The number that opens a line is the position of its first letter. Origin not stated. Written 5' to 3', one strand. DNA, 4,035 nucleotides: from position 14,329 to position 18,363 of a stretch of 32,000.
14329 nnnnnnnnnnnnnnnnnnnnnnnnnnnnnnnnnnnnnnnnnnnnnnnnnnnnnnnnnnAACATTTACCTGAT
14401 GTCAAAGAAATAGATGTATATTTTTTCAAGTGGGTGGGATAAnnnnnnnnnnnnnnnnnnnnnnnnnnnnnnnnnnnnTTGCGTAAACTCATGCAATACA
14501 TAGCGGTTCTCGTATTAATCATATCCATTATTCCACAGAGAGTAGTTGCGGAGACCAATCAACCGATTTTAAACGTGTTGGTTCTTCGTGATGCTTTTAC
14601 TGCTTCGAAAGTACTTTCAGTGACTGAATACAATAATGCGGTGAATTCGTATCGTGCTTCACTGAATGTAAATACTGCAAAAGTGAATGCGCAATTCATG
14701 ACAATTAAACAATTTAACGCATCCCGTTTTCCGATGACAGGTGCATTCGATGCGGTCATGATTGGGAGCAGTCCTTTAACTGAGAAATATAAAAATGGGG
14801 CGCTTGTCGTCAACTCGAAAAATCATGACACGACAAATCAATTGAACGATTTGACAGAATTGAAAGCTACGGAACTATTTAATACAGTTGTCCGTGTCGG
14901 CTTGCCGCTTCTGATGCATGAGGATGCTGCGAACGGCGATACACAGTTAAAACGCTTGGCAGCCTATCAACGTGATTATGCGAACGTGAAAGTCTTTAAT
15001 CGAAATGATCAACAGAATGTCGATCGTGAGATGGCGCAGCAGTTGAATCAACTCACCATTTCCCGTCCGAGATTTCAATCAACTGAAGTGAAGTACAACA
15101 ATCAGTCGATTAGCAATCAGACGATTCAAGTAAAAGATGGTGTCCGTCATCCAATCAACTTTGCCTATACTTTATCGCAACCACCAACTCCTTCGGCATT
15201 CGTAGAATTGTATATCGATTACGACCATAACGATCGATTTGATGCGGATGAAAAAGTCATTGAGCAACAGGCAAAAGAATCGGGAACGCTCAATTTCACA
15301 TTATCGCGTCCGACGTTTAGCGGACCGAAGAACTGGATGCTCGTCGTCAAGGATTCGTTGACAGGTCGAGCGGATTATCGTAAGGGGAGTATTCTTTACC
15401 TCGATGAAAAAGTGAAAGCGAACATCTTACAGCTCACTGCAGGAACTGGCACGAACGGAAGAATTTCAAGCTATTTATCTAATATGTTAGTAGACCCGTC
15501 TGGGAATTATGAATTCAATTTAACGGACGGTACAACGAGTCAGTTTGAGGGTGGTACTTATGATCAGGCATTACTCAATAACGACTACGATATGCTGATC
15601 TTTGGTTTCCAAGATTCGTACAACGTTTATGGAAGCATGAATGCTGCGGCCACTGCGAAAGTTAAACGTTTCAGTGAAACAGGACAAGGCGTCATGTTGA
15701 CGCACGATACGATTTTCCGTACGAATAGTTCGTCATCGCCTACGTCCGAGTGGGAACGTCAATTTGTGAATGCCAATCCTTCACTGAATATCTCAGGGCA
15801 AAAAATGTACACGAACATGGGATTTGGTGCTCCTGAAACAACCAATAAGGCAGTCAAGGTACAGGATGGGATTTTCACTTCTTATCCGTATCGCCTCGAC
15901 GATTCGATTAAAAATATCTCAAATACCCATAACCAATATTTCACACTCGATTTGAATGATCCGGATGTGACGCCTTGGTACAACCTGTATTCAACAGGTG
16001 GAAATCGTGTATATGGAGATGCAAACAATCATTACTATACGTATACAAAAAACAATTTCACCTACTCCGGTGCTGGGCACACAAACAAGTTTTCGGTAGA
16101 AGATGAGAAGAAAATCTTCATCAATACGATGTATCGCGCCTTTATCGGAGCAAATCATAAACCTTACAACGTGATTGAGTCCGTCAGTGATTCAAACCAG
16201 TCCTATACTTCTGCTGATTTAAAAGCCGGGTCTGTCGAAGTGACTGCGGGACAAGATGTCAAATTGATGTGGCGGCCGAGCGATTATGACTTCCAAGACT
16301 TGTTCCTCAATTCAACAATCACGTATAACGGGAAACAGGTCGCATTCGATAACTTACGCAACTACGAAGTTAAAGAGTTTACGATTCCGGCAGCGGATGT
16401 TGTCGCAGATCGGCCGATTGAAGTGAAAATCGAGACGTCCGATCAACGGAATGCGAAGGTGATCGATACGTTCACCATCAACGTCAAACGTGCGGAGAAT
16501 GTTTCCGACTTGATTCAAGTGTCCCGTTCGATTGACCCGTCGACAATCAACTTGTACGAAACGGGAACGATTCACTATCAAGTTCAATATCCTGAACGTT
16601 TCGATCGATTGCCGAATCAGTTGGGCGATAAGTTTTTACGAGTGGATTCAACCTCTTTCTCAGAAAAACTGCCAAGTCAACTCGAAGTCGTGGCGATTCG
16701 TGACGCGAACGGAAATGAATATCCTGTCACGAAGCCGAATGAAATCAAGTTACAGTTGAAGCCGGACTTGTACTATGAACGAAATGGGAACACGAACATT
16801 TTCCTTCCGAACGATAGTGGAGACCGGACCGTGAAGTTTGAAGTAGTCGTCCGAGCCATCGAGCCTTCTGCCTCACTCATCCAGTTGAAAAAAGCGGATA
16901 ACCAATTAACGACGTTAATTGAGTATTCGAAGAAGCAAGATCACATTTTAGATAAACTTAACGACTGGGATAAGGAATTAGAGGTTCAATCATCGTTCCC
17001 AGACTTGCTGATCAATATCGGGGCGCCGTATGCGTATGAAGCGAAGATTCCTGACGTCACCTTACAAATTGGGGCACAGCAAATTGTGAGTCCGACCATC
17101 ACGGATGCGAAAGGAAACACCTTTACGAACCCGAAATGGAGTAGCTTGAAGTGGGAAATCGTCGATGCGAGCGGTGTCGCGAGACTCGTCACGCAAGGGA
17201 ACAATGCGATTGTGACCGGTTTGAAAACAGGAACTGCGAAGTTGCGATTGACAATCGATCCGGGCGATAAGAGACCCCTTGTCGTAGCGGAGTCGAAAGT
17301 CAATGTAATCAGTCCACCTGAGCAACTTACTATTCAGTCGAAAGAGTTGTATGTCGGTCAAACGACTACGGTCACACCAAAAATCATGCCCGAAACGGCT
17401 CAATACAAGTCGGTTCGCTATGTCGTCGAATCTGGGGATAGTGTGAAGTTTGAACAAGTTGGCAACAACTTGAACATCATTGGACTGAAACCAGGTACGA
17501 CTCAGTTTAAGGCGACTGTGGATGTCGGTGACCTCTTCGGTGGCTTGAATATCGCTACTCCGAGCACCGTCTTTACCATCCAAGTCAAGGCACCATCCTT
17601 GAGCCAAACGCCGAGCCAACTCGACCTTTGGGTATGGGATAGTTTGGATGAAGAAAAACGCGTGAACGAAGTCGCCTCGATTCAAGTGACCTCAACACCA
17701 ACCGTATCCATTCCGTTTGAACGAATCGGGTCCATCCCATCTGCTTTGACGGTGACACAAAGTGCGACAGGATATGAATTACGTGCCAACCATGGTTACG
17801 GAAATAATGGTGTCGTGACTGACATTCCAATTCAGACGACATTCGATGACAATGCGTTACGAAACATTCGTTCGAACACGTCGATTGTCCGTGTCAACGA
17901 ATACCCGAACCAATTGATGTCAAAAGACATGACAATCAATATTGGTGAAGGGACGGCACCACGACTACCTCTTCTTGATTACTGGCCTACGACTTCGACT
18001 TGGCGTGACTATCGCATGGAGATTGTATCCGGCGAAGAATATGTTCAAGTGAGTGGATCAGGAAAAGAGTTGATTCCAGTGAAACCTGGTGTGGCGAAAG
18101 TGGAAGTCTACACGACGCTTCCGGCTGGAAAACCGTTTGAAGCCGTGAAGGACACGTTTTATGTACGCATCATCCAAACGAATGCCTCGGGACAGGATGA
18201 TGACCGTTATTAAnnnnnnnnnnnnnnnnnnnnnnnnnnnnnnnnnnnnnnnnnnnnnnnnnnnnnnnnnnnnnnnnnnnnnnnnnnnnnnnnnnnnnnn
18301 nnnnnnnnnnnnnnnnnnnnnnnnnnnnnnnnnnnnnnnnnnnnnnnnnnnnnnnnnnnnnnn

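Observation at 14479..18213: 1245-aa secreted non-pilin protein beside the minor pilins: candidate monoderm analog of a PilY1-type tip adhesin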

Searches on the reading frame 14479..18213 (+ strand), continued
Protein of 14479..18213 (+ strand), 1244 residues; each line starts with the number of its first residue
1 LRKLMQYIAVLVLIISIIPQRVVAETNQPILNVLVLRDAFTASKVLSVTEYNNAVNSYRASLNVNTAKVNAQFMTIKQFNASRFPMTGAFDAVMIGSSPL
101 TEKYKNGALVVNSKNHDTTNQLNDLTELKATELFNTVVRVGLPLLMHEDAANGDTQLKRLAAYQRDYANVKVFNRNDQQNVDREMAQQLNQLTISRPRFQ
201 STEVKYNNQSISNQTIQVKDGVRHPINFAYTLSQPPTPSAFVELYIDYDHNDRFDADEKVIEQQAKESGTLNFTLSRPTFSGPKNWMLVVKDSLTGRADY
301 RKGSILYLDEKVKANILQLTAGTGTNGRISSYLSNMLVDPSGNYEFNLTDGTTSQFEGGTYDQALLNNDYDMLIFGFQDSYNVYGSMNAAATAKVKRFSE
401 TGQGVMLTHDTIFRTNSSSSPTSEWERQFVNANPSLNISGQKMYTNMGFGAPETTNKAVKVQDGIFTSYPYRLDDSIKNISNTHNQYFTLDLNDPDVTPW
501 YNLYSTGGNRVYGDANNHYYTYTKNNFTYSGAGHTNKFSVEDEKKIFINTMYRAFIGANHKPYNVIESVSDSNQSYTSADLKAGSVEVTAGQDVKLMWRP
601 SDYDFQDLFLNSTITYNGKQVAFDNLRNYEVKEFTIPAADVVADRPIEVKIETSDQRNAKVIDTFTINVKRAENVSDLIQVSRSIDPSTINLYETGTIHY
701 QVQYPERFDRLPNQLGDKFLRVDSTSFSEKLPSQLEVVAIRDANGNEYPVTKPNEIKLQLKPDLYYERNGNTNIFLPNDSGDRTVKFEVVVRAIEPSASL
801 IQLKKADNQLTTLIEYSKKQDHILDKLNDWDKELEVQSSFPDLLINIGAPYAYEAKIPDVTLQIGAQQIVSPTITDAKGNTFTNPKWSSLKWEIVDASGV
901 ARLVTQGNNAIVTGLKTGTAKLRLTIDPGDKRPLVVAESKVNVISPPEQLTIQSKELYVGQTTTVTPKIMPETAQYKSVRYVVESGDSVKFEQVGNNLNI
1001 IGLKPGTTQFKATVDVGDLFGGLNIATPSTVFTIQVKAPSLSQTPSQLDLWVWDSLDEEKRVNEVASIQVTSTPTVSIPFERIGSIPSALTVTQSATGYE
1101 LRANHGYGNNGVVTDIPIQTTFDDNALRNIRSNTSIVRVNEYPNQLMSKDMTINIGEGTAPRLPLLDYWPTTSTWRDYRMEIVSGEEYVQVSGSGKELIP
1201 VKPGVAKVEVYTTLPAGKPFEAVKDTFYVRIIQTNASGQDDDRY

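Call 74: find_encoding_contigs(protein=P0233, flank=10000, max_places=1)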
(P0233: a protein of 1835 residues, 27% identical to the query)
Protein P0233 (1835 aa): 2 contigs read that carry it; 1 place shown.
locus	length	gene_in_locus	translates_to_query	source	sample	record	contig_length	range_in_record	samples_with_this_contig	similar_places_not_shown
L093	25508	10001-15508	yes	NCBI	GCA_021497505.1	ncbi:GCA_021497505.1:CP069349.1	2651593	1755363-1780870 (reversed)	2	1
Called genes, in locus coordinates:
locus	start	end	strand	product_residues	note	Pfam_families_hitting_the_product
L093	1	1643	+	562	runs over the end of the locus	PF05157:MshEN, PF20720:nSTAND3 (faint), PF00437:T2SSE, PF13401:AAA_22 (faint)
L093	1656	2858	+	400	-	PF28597:T2SSF_N, PF00482:T2SSF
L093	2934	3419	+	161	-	PF07963:N_methyl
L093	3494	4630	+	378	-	PF11104:PilM_2, PF14450:FtsA (weak)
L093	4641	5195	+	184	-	PF05137:PilN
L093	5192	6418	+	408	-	PF04612:T2SSM (weak)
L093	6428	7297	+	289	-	PF07963:N_methyl (faint)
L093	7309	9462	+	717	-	-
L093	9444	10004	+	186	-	PF07963:N_methyl (weak)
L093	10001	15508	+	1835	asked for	PF00092:VWA, PF13519:VWA_2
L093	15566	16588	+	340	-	PF00437:T2SSE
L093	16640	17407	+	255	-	PF06750:A24_N_bact, PF01478:Peptidase_A24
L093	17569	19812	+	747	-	PF00535:Glycos_transf_2, PF13641:Glyco_tranf_2_3, PF13632:Glyco_trans_2_3, PF13506:Glyco_transf_21 (weak), PF03552:Cellulose_synt, PF07238:PilZ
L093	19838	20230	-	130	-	PF00293:NUDIX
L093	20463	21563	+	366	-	PF01926:MMR_HSR1, PF02421:FeoB_N, PF06071:YchF-GTPase_C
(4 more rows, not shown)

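Call 75: find_encoding_contigs(protein=P0230, flank=10000, max_places=1)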
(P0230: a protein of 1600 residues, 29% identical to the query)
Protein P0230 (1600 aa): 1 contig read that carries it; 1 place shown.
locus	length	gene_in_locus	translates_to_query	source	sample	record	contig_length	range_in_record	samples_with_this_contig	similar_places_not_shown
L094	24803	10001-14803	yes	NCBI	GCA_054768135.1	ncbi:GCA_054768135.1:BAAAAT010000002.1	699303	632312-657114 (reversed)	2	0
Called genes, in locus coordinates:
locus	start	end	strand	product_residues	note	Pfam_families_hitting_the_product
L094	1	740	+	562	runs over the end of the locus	PF05157:MshEN, PF00437:T2SSE, PF13401:AAA_22 (faint)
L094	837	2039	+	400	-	PF28597:T2SSF_N, PF00482:T2SSF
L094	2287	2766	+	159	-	PF07963:N_methyl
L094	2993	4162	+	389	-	PF11104:PilM_2, PF14450:FtsA (weak)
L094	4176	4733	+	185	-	PF05137:PilN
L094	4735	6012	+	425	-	PF10741:T2SSM_b (weak)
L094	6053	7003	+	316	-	PF07963:N_methyl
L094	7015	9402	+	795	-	-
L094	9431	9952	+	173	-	PF07963:N_methyl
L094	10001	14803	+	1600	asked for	PF00092:VWA (faint)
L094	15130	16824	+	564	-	PF17201:Cache_3-Cache_2, PF17202:sCache_3_3, PF00015:MCPsignal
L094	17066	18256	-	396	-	PF00155:Aminotran_1_2, PF01041:DegT_DnrJ_EryC1 (weak)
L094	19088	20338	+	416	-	-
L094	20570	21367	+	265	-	PF01510:Amidase_2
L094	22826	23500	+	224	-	PF13714:PEP_mutase (faint)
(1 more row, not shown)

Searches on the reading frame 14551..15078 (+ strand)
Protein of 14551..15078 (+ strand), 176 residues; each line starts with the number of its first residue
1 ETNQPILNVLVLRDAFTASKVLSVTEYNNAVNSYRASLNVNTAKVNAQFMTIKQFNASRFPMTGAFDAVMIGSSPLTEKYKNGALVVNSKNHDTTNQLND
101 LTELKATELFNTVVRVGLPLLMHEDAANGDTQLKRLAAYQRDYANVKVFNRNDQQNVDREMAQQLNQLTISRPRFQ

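Call 37: search_protein_families(library=pfam, proteins=[window:14551-15078:+], max_evalue=10)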
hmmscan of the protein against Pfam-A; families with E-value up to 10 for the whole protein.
window:14551-15078:+ (176 aa): 0 families
